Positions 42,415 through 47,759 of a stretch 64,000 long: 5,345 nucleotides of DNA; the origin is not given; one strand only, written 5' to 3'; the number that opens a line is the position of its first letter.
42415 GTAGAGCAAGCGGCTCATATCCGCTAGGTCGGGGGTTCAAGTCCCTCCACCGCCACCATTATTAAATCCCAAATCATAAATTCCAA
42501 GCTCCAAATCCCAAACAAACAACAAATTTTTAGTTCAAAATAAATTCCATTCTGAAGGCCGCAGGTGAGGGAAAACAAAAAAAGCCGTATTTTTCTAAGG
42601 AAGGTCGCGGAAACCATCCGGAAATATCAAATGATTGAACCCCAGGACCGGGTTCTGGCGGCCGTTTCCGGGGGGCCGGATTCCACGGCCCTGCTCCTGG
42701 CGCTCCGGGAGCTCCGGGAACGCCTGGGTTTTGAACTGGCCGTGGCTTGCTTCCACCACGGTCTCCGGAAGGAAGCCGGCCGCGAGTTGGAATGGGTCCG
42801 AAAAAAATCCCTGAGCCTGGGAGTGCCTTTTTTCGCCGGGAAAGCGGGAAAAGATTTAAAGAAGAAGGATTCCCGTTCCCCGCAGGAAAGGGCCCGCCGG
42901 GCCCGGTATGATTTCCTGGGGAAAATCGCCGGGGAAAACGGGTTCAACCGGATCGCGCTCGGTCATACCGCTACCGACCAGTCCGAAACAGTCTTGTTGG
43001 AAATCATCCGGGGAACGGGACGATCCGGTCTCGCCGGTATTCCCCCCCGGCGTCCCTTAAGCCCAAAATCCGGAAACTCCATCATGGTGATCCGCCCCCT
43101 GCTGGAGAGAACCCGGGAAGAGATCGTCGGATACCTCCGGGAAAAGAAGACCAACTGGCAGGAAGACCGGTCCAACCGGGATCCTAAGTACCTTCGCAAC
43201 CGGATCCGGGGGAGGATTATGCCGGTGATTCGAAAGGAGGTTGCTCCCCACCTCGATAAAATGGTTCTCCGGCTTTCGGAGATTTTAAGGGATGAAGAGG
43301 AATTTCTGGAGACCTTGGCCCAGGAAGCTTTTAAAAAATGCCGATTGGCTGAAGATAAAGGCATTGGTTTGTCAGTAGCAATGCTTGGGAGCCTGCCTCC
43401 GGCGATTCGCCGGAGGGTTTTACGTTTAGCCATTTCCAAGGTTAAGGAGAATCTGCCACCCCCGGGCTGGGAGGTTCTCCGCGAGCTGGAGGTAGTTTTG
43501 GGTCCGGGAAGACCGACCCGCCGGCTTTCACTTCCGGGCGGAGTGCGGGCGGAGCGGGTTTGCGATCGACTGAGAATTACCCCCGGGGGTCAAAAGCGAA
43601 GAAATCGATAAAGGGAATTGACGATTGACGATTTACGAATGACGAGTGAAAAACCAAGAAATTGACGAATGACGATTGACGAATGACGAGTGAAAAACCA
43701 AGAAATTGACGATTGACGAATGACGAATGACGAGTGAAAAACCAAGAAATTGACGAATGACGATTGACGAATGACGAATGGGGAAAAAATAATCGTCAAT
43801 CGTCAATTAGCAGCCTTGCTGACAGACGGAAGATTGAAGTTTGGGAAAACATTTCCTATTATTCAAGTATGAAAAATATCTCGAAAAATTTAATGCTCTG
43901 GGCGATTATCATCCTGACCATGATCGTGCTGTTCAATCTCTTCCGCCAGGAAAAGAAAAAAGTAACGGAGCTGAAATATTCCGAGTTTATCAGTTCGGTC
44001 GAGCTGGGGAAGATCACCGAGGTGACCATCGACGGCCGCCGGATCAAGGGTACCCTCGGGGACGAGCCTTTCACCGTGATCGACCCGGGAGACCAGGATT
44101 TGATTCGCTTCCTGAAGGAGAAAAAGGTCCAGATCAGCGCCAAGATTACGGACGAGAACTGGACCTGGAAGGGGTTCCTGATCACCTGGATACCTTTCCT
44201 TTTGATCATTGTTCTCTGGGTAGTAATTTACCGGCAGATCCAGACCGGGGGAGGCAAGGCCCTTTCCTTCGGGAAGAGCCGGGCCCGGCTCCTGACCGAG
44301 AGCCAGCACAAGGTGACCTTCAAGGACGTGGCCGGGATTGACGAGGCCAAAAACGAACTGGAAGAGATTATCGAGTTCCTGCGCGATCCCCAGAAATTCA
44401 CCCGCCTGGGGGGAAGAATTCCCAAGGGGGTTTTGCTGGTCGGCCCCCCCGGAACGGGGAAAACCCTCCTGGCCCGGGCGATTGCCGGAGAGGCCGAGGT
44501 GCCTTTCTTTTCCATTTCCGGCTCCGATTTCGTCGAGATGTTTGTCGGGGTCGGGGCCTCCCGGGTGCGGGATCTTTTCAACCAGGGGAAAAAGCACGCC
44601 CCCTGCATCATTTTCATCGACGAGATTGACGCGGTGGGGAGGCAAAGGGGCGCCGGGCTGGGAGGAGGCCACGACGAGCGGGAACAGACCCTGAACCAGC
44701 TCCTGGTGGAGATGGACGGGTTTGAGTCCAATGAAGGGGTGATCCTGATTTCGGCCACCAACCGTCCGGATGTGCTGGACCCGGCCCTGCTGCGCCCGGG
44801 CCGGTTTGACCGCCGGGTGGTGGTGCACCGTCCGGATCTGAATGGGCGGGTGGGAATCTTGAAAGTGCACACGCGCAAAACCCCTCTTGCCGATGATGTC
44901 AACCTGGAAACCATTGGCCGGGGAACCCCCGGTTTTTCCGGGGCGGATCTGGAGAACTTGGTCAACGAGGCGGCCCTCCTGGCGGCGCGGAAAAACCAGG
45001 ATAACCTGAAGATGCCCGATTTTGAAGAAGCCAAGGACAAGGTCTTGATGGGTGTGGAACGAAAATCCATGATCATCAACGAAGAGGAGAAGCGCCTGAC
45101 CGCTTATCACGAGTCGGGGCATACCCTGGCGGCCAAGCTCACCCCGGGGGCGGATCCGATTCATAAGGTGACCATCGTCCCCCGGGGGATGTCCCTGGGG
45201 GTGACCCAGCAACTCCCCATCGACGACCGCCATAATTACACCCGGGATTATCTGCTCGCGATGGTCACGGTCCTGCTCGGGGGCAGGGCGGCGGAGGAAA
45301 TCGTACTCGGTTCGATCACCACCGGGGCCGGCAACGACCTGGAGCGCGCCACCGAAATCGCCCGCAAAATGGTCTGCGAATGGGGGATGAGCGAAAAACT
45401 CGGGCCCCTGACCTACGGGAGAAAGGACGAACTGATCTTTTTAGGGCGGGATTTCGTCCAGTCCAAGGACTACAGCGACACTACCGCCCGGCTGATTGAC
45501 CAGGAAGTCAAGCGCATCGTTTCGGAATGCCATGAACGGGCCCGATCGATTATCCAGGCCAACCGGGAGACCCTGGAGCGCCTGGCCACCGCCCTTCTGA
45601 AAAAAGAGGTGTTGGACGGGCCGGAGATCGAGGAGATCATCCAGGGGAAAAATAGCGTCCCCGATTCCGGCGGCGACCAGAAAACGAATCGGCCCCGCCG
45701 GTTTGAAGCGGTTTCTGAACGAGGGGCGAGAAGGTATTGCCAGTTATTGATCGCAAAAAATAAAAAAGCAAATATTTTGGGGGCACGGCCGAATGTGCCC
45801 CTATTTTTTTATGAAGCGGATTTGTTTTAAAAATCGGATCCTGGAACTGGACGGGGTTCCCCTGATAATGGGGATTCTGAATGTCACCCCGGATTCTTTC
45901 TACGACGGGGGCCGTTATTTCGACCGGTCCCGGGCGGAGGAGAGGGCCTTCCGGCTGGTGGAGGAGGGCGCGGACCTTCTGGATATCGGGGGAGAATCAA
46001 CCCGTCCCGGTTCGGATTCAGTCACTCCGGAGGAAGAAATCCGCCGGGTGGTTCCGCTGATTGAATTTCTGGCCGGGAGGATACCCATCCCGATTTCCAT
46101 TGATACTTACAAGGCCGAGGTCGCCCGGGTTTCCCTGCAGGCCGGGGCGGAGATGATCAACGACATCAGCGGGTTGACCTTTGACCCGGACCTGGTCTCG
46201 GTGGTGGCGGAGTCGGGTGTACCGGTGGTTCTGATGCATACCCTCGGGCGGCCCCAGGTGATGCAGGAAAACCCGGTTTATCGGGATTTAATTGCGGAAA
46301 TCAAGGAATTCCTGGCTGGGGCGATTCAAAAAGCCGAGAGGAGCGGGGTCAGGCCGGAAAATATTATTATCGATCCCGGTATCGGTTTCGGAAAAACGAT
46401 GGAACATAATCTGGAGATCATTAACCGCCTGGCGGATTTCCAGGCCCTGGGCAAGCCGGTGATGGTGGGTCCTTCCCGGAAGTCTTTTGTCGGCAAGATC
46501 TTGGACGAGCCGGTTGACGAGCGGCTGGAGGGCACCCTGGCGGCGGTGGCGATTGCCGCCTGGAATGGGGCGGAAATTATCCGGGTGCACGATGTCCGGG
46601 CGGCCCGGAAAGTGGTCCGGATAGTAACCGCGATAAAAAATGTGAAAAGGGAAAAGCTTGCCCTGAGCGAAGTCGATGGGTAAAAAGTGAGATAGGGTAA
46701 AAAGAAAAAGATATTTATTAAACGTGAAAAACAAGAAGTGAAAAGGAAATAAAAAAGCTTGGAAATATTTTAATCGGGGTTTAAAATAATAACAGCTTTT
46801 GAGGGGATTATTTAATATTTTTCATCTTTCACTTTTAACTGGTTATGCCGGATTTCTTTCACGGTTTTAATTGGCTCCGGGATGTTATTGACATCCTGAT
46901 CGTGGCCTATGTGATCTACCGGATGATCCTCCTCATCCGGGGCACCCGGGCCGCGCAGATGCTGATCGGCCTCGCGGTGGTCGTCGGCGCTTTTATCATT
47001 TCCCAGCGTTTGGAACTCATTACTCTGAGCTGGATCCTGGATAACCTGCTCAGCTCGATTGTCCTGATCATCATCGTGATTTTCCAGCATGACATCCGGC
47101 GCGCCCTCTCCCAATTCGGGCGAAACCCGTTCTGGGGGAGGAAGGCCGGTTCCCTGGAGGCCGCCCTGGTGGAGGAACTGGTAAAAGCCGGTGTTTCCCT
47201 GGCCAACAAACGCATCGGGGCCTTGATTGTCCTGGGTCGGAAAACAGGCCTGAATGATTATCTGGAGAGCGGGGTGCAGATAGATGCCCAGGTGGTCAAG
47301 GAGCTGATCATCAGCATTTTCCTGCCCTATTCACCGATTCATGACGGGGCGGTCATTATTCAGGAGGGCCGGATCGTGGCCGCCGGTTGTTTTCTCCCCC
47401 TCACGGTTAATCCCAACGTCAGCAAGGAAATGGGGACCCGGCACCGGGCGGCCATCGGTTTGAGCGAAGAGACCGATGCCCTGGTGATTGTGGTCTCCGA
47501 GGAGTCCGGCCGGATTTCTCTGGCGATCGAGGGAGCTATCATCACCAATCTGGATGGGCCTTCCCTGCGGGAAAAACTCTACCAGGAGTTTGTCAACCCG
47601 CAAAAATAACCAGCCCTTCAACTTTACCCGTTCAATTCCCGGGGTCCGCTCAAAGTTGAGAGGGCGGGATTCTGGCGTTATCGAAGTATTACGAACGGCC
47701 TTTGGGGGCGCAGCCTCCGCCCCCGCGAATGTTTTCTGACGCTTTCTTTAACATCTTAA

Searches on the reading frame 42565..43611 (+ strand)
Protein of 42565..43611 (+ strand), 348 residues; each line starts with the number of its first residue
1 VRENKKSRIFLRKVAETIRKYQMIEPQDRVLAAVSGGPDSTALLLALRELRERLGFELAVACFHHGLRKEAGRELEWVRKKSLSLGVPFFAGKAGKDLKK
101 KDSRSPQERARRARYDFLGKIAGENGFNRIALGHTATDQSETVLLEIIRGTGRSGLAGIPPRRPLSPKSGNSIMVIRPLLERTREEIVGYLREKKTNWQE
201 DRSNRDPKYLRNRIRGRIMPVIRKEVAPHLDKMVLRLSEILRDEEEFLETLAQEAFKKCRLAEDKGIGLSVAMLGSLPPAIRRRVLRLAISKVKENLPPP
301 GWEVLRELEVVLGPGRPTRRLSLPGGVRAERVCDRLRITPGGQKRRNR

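Call 79: search_protein_families(library=pfam, proteins=[window:42565-43611:+], max_evalue=0.00001)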
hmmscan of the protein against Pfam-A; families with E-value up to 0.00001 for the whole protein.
window:42565-43611:+ (348 aa): 2 families
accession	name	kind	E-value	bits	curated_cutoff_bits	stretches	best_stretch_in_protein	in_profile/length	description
PF01171.26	ATP_bind_3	-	1.6e-48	165.3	27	1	30-215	2-180/182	PP-loop family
PF09179.16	TilS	-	5.3e-08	33.5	21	1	269-331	1-61/67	TilS substrate binding domain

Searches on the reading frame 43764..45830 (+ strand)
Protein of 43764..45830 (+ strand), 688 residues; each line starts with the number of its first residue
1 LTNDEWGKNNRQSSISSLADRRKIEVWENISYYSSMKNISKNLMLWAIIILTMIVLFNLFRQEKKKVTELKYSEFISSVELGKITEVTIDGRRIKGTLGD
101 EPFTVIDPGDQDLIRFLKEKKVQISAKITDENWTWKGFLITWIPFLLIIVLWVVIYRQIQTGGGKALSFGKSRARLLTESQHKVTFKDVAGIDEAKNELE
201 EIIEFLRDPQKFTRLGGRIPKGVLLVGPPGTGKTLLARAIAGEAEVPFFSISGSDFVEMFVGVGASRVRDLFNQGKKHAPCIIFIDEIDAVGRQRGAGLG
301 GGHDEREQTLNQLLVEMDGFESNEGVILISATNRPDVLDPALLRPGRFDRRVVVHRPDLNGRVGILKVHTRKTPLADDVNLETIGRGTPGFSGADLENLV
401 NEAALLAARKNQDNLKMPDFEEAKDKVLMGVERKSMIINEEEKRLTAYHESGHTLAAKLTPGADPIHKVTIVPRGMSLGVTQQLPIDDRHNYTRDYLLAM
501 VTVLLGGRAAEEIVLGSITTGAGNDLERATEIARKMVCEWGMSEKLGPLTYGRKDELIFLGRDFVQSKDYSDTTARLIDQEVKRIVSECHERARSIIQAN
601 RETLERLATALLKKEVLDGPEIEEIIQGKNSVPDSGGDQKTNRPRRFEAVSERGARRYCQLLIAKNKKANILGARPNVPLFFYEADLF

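Call 66: search_protein_families(library=pfam, proteins=[window:43764-45830:+], max_evalue=0.00001)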
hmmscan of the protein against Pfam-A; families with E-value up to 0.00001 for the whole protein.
window:43764-45830:+ (688 aa): 5 families
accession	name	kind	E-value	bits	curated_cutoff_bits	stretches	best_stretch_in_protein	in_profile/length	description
PF01434.24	Peptidase_M41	-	8.4e-75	251.3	29.9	1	436-625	1-191/191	Peptidase family M41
PF00004.35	AAA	-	1.1e-46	159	21.2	1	223-354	1-129/131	ATPase family associated with various cellular activities (AAA)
PF17862.7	AAA_lid_3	-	3.8e-15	55.5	27.2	1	378-422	1-45/45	AAA+ lid domain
PF06480.20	FtsH_ext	-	6.2e-11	42.9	25.5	1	44-127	2-101/103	FtsH Extracellular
PF07728.20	AAA_5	-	3.6e-06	27.5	22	0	222-343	1-136/139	AAA domain (dynein-related subfamily)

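Call 68: find_homologous_proteins(query=window:43764-45830:+, max_evalue=1e-100)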
Query window:43764-45830:+ (688 aa): 8000 proteins with E <= 1e-100 among 8000 candidates; the best 120 are listed.
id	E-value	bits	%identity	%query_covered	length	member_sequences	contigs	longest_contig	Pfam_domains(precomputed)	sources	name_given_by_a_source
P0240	0.0e+0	1460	100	95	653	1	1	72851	PF06068.20,PF06480.21,PF00004.36,PF17862.8,PF01434.25,PF07728.21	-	-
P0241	0.0e+0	1326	100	87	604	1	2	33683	PF06068.20,PF06480.21,PF00004.36,PF13401.13,PF17862.8,PF01434.25,PF07728.21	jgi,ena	-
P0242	0.0e+0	1321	99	87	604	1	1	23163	PF06068.20,PF06480.21,PF00004.36,PF17862.8,PF01434.25,PF07728.21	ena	-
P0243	0.0e+0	1298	95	89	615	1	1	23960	PF06068.20,PF06480.21,PF00004.36,PF17862.8,PF01434.25,PF07728.21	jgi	jgi:cell division protease FtsH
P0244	0.0e+0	1287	95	88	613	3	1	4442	PF06068.20,PF06480.21,PF00004.36,PF17862.8,PF01434.25,PF07728.21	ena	-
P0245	0.0e+0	1284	96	87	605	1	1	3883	PF06068.20,PF06480.21,PF00004.36,PF17862.8,PF01434.25,PF07728.21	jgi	-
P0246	0.0e+0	1283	95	87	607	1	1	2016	PF06068.20,PF06480.21,PF00004.36,PF17862.8,PF01434.25,PF07728.21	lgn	-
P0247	0.0e+0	1283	95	87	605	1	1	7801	PF06068.20,PF06480.21,PF00004.36,PF17862.8,PF01434.25,PF07728.21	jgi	-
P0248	0.0e+0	1283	95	87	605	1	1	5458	PF06068.20,PF06480.21,PF00004.36,PF17862.8,PF01434.25,PF07728.21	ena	-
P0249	0.0e+0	1282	94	89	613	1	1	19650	PF06068.20,PF06480.21,PF00004.36,PF17862.8,PF01434.25,PF07728.21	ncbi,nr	ncbi:MAG: ATP-dependent zinc metalloprotease FtsH [bacterium]|nr:ATP-dependent zinc metalloprotease 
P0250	0.0e+0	1282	95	87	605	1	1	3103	PF06068.20,PF06480.21,PF00004.36,PF17862.8,PF01434.25,PF07728.21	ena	-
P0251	0.0e+0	1281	95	87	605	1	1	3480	PF06068.20,PF06480.21,PF00004.36,PF17862.8,PF01434.25,PF07728.21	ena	-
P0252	0.0e+0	1076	80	86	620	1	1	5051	PF06068.20,PF06480.21,PF00004.36,PF17862.8,PF01434.25,PF07728.21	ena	-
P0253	0.0e+0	1076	81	86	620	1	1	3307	PF06068.20,PF06480.21,PF00004.36,PF17862.8,PF01434.25,PF07728.21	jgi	-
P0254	0.0e+0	1058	79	87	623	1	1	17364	PF06068.20,PF06480.21,PF00004.36,PF17862.8,PF01434.25,PF07728.21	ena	-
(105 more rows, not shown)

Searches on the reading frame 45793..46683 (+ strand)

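Call 6: search_protein_families(library=pfam, proteins=[window:45793-46683:+])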
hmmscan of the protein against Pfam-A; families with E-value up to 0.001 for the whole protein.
window:45793-46683:+ (296 aa): 1 family
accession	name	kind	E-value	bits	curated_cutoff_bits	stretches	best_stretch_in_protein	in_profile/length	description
PF00809.28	Pterin_bind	-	4.1e-87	292.3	25.5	1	26-266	1-244/244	Pterin binding enzyme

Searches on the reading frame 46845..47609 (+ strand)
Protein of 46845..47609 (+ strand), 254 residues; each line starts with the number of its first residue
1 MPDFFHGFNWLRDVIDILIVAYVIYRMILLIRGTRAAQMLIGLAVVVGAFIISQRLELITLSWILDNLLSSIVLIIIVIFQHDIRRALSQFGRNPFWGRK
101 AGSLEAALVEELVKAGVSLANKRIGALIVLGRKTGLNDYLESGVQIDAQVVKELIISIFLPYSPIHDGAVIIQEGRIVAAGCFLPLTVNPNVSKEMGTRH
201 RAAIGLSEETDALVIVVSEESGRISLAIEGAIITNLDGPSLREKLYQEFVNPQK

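Call 6: search_protein_families(library=pfam, proteins=[window:46845-47609:+])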
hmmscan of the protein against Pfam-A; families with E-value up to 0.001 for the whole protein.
window:46845-47609:+ (254 aa): 2 families
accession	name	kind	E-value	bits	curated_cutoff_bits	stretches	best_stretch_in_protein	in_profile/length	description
PF02457.21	DAC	-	2.5e-44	150.1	27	1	115-231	3-118/119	DisA bacterial checkpoint controller nucleotide-binding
PF19293.4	CdaA_N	-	9.7e-11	42.1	23.8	1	11-84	7-81/81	CdaA N-terminal transmembrane domain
